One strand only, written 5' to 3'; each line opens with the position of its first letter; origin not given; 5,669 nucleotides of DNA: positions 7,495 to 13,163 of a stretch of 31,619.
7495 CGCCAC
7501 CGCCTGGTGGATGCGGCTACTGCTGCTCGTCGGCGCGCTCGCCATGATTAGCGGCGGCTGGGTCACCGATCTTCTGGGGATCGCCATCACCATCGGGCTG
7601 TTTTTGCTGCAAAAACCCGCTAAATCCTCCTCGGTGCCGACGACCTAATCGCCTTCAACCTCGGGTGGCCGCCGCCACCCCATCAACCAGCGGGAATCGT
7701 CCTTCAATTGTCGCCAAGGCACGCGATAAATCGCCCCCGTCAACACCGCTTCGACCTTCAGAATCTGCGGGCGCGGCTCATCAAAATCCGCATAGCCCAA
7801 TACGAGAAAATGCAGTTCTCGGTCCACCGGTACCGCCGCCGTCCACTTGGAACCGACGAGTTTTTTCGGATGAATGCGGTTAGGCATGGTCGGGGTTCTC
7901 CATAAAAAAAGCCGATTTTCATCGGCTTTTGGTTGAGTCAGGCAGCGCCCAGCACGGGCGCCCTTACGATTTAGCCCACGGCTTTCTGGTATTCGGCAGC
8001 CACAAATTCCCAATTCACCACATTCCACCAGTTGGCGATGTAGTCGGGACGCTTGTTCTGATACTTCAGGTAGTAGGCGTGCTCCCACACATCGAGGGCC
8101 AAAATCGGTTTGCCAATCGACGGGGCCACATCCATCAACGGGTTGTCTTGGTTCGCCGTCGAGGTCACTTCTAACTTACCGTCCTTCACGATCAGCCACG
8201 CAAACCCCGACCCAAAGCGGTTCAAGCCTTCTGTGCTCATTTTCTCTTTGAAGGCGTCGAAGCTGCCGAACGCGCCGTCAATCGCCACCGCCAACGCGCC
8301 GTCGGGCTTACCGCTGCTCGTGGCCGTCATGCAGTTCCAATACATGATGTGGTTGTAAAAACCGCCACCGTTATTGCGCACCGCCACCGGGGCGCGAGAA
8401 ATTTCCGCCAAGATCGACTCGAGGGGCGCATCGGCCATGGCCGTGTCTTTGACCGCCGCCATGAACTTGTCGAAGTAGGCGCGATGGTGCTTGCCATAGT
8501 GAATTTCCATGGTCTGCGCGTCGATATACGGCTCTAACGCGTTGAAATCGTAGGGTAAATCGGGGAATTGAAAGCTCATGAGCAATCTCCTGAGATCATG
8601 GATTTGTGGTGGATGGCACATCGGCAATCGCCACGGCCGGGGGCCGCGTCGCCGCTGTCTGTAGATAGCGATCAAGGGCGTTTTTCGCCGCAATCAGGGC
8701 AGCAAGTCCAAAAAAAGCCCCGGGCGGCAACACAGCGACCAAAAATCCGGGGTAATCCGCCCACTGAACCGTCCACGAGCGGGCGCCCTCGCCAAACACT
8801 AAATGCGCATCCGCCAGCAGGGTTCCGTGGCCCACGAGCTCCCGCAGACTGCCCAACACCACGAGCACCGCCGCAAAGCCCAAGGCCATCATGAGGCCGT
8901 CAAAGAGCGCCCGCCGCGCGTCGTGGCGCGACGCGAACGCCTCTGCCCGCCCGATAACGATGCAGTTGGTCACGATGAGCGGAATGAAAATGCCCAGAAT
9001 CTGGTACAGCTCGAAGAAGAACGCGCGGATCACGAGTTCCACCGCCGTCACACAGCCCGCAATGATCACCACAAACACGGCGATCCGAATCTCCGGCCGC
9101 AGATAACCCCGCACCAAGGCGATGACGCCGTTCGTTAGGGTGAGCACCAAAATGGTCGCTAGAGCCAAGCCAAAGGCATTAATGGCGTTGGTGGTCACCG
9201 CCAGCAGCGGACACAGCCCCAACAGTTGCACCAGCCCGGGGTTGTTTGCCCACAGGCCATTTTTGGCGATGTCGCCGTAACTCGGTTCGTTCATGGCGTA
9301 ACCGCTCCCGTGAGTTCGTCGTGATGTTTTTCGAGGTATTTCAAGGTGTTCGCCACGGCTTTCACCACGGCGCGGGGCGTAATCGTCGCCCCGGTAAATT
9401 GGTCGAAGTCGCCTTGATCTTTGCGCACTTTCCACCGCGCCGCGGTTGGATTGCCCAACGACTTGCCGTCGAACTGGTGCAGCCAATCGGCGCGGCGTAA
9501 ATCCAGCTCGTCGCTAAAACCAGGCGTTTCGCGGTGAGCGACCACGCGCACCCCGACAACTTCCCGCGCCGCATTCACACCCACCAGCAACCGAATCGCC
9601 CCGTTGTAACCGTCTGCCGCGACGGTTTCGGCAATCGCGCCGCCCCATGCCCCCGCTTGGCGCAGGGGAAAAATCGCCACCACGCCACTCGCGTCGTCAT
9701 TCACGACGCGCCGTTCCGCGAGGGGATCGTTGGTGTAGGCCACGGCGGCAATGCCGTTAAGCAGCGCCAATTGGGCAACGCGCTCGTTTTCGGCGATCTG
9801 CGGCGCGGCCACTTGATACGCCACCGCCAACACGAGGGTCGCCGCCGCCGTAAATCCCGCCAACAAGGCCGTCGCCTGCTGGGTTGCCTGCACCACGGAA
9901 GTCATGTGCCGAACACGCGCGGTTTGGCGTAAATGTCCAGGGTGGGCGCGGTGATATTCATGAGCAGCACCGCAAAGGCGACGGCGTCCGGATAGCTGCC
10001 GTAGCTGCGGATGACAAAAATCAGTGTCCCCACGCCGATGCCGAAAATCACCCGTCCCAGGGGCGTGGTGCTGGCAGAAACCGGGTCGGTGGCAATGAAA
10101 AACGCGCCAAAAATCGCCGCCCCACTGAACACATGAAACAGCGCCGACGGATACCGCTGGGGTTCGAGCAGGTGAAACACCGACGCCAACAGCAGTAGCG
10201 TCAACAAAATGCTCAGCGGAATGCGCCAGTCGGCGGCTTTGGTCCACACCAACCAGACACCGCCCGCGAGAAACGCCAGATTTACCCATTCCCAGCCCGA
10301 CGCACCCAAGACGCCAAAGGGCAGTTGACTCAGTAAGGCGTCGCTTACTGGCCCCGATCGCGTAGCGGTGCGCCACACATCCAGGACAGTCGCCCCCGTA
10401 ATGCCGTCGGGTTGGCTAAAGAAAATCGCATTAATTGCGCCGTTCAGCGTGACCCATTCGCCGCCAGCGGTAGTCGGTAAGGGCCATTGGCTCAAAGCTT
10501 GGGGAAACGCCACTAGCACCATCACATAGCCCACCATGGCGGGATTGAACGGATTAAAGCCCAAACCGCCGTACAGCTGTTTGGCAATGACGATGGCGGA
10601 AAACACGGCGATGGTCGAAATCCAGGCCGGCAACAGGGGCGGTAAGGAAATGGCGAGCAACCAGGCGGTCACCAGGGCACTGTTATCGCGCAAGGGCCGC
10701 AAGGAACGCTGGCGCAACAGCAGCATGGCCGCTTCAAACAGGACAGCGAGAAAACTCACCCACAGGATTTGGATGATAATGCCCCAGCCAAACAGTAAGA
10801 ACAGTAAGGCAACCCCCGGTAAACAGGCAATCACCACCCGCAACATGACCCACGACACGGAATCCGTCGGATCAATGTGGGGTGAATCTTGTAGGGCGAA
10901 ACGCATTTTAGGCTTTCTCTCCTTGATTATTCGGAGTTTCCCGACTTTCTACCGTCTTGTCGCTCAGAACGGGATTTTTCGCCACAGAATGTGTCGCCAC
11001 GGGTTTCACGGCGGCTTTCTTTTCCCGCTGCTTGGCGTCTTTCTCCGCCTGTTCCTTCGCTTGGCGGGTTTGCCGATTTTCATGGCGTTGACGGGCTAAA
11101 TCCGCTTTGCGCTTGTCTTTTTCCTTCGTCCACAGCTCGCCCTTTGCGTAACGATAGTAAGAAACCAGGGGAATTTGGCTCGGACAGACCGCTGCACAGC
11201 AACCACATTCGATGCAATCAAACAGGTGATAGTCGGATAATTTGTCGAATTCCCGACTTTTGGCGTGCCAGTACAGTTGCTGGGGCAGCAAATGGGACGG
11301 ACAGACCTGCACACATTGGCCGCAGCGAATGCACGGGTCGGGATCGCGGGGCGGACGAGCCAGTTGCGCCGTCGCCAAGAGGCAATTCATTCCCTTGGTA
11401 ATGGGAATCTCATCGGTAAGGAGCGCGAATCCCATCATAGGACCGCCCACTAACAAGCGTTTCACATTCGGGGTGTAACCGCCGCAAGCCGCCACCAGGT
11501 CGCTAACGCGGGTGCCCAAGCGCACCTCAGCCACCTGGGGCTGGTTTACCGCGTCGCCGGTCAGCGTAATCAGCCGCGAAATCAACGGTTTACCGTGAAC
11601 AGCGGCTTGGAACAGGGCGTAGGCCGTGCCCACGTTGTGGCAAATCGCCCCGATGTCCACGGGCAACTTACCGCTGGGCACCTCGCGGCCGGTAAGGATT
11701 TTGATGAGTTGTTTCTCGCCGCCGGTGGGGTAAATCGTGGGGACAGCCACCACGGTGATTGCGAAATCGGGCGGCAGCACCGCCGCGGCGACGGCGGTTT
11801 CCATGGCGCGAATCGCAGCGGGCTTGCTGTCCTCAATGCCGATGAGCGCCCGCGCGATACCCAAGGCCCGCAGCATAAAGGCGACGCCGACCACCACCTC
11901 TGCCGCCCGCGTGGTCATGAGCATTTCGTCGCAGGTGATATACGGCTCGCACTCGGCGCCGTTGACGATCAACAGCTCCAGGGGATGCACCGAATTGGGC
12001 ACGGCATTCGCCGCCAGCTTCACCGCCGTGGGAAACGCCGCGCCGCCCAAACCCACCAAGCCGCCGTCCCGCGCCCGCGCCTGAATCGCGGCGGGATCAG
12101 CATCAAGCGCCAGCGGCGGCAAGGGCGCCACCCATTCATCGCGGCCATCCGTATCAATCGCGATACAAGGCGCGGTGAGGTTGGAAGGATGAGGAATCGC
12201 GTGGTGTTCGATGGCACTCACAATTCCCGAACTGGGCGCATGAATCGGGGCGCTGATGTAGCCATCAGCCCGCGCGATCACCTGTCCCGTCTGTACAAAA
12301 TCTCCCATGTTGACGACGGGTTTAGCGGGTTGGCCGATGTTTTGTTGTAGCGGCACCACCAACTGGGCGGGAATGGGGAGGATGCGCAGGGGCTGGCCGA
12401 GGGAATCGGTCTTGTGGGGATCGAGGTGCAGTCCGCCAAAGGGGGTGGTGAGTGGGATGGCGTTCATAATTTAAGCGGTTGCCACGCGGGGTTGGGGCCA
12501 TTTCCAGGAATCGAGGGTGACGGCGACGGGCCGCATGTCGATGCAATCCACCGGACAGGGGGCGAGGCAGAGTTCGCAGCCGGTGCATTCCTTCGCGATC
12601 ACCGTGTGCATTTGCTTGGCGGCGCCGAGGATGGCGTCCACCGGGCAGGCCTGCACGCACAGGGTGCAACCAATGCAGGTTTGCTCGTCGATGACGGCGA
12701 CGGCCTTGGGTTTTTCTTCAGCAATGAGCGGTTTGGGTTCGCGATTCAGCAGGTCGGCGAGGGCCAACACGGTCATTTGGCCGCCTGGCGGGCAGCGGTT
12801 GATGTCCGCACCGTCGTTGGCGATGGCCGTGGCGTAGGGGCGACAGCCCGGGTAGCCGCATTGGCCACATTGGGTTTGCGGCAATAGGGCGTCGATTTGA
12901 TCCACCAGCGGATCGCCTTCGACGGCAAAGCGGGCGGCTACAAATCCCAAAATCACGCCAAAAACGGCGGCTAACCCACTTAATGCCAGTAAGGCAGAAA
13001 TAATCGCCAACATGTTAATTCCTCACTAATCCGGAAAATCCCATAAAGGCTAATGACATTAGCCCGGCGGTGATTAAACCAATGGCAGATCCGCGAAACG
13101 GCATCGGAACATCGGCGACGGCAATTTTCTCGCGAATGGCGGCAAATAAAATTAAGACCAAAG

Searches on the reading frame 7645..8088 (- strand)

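Call 7: search_protein_families(library=pfam, proteins=[window:7645-8088:-])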
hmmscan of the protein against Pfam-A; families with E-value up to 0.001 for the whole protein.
window:7645-8088:- (147 aa): 1 family
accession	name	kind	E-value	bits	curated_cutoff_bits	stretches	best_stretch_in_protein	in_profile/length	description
PF09493.15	DUF2389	-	1.2e-13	51.9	25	1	80-139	1-61/61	Tryptophan-rich protein (DUF2389)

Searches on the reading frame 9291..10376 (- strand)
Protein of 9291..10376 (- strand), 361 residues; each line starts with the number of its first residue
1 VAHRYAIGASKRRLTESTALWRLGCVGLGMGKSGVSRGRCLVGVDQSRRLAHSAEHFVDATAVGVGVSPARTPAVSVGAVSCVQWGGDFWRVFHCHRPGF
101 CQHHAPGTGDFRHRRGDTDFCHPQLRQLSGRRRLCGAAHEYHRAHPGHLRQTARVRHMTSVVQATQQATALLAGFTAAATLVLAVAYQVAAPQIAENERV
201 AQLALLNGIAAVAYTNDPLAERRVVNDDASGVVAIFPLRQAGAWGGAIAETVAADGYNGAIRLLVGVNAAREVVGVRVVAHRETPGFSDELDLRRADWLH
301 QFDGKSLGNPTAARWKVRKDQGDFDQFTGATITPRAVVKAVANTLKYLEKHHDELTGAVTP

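Call 7: search_protein_families(library=pfam, proteins=[window:9291-10376:-])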
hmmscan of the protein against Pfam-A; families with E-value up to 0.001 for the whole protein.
window:9291-10376:- (361 aa): 1 family
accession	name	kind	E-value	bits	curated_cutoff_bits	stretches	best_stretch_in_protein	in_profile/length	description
PF04205.19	FMN_bind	-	1.3e-17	64.6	22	1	256-346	1-77/77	FMN-binding domain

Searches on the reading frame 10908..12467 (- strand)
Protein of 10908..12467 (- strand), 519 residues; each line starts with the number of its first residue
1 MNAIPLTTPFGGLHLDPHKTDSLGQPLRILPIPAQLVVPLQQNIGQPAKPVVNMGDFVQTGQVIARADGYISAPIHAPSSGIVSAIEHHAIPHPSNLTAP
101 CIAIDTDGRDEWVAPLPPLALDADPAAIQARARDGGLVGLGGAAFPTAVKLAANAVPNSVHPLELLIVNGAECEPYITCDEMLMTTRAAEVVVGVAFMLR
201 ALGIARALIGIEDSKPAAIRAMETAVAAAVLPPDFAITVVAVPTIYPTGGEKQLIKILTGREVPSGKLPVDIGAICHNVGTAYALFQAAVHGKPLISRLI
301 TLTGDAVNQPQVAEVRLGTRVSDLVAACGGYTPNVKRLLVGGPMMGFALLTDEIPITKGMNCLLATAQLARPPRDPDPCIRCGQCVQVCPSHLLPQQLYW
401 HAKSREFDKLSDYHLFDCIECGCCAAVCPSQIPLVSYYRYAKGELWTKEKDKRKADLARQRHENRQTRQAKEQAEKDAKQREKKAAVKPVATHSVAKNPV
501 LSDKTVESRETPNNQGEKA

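Call 6: search_protein_families(library=pfam, proteins=[window:10908-12467:-])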
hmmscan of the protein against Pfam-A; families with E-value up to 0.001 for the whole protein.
window:10908-12467:- (519 aa): 14 families
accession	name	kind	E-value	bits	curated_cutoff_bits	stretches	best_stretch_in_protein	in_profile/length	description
PF01512.22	Complex1_51K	-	4.8e-47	160.1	31.2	1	134-285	3-148/150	Nuo51 FMN-binding domain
PF13375.12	RnfC_N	-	1.5e-30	105.7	25.6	1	11-108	5-100/101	RnfC Barrel sandwich hybrid domain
PF10531.15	SLBB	-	2.9e-13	49.8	27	1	300-348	2-55/55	SLBB domain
PF12838.12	Fer4_7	-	5.2e-10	40.1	27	1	379-432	2-52/52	4Fe-4S dicluster domain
PF13237.11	Fer4_10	-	3e-09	37.1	25.5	1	374-429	4-53/53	4Fe-4S dicluster domain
PF13187.11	Fer4_9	-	1.7e-07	31.6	27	1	379-431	2-50/52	4Fe-4S dicluster domain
PF00037.32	Fer4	-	1.9e-07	31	21.1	1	374-391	3-20/24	4Fe-4S binding domain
PF13183.11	Fer4_8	-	6.1e-07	30.3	27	1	377-432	3-68/68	4Fe-4S dicluster domain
PF12797.12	Fer4_2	-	7.9e-07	29.1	24.5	1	371-391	2-22/22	4Fe-4S binding domain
PF12800.12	Fer4_4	-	4.1e-06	27.1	24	0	376-390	1-15/17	4Fe-4S binding domain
PF13534.11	Fer4_17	-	8.7e-06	26.6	22.2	1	379-432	2-60/61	4Fe-4S dicluster domain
PF12837.12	Fer4_6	-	3.1e-05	24.2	25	1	375-392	5-22/24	4Fe-4S binding domain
PF13484.11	Fer4_16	-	0.00024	22.2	30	0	379-402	2-26/66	4Fe-4S double cluster binding domain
PF12798.12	Fer4_3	-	0.00074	20.6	27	0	379-391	1-13/15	4Fe-4S binding domain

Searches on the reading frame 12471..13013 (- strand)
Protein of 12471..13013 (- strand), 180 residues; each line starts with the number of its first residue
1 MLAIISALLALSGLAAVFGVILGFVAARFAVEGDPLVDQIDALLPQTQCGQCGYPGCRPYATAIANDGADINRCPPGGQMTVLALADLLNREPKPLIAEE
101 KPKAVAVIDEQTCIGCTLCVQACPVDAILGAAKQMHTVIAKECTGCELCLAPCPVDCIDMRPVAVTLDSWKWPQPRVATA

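Call 6: search_protein_families(library=pfam, proteins=[window:12471-13013:-])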
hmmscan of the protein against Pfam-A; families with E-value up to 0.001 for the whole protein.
window:12471-13013:- (180 aa): 10 families
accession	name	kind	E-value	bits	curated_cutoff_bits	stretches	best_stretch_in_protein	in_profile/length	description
PF14697.11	Fer4_21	-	6.8e-20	71.4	35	1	106-160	1-59/59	4Fe-4S dicluster domain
PF04060.18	FeS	-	1.3e-15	57.2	23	1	44-76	1-33/33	Putative Fe-S cluster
PF00037.32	Fer4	-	4.7e-10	39.3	21.1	1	107-128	2-23/24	4Fe-4S binding domain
PF13237.11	Fer4_10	-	5e-08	33.2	25.5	1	107-154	3-53/53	4Fe-4S dicluster domain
PF12838.12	Fer4_7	-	7.5e-08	33.2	27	0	99-127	24-52/52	4Fe-4S dicluster domain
PF25160.1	LdpA_Fe-S-bd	-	1.5e-07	31.5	27.6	1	119-161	9-46/49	LdpA Fe-S cluster-binding domain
PF12797.12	Fer4_2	-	2.2e-06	27.7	24.5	1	107-125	4-22/22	4Fe-4S binding domain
PF12837.12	Fer4_6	-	4.9e-06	26.7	25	1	105-128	1-24/24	4Fe-4S binding domain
PF13187.11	Fer4_9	-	6.4e-06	26.5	27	1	113-158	2-52/52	4Fe-4S dicluster domain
PF13484.11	Fer4_16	-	0.00025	22.2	30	1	112-132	1-21/66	4Fe-4S double cluster binding domain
